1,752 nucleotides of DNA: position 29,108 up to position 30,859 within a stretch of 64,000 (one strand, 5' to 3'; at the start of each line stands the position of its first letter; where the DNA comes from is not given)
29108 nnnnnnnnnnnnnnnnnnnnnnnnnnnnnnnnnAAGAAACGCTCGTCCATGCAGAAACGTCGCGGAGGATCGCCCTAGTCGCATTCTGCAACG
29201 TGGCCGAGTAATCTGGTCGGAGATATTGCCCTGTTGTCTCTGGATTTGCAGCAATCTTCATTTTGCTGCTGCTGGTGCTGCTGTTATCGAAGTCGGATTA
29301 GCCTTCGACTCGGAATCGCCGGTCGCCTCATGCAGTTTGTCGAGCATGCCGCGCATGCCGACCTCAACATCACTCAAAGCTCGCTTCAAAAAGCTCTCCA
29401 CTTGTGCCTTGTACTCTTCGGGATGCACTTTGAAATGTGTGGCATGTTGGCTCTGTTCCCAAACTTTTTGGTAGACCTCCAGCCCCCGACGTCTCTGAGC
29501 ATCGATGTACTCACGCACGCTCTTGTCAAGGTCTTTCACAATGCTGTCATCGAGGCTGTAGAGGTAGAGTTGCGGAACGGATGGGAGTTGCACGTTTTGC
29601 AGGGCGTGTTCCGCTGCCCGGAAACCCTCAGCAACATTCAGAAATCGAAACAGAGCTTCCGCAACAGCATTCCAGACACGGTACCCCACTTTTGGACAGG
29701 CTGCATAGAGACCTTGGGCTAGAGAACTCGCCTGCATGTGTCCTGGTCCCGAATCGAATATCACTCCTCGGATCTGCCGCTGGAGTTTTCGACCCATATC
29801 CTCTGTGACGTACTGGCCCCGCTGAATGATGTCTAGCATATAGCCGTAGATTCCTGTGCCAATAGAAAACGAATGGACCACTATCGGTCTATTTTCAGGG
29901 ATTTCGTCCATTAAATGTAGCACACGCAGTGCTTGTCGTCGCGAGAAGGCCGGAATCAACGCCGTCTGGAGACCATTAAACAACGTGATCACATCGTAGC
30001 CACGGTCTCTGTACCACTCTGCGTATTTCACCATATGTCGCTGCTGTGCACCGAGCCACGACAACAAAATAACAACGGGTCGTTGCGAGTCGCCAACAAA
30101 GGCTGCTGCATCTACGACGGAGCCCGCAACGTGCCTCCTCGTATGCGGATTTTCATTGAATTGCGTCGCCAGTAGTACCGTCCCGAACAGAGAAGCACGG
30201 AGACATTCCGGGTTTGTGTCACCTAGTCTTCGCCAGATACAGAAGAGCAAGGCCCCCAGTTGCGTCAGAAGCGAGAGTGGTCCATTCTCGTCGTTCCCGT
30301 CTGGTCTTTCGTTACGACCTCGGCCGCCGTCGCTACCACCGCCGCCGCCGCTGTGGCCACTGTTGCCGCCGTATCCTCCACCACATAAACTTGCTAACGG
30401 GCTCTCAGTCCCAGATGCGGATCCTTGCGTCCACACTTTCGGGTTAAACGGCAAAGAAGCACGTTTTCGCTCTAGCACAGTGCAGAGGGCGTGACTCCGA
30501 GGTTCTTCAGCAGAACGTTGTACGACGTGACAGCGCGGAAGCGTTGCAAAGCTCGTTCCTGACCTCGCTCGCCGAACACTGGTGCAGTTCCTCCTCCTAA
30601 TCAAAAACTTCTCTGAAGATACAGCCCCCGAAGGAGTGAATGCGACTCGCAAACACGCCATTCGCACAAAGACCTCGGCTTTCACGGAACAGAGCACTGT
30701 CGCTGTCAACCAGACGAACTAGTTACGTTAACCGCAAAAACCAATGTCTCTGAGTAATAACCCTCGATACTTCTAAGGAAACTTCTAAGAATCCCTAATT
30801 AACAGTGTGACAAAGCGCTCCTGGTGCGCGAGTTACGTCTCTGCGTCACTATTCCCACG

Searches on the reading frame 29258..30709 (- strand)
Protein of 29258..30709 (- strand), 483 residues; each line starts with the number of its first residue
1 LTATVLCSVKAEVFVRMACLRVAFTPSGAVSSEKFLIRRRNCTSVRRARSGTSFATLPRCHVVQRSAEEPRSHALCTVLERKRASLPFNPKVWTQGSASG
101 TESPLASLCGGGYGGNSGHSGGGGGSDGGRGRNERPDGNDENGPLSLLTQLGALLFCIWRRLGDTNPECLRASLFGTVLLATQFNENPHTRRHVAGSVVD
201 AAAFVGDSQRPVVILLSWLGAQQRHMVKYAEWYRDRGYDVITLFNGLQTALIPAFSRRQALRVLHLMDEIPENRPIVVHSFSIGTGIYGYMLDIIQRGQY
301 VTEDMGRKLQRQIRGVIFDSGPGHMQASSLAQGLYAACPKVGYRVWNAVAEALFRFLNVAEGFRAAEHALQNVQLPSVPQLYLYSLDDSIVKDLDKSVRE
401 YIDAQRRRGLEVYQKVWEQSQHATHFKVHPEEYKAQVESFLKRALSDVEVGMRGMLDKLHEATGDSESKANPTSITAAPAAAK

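Call 59: search_protein_families(library=pfam, proteins=[window:29258-30709:-], max_evalue=0.01)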
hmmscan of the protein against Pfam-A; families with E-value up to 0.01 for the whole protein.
window:29258-30709:- (483 aa): 1 family
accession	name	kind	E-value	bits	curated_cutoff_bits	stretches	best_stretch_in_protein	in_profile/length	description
PF05705.20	DUF829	-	1.7e-36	126.8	25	1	211-441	1-242/242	Eukaryotic protein of unknown function (DUF829)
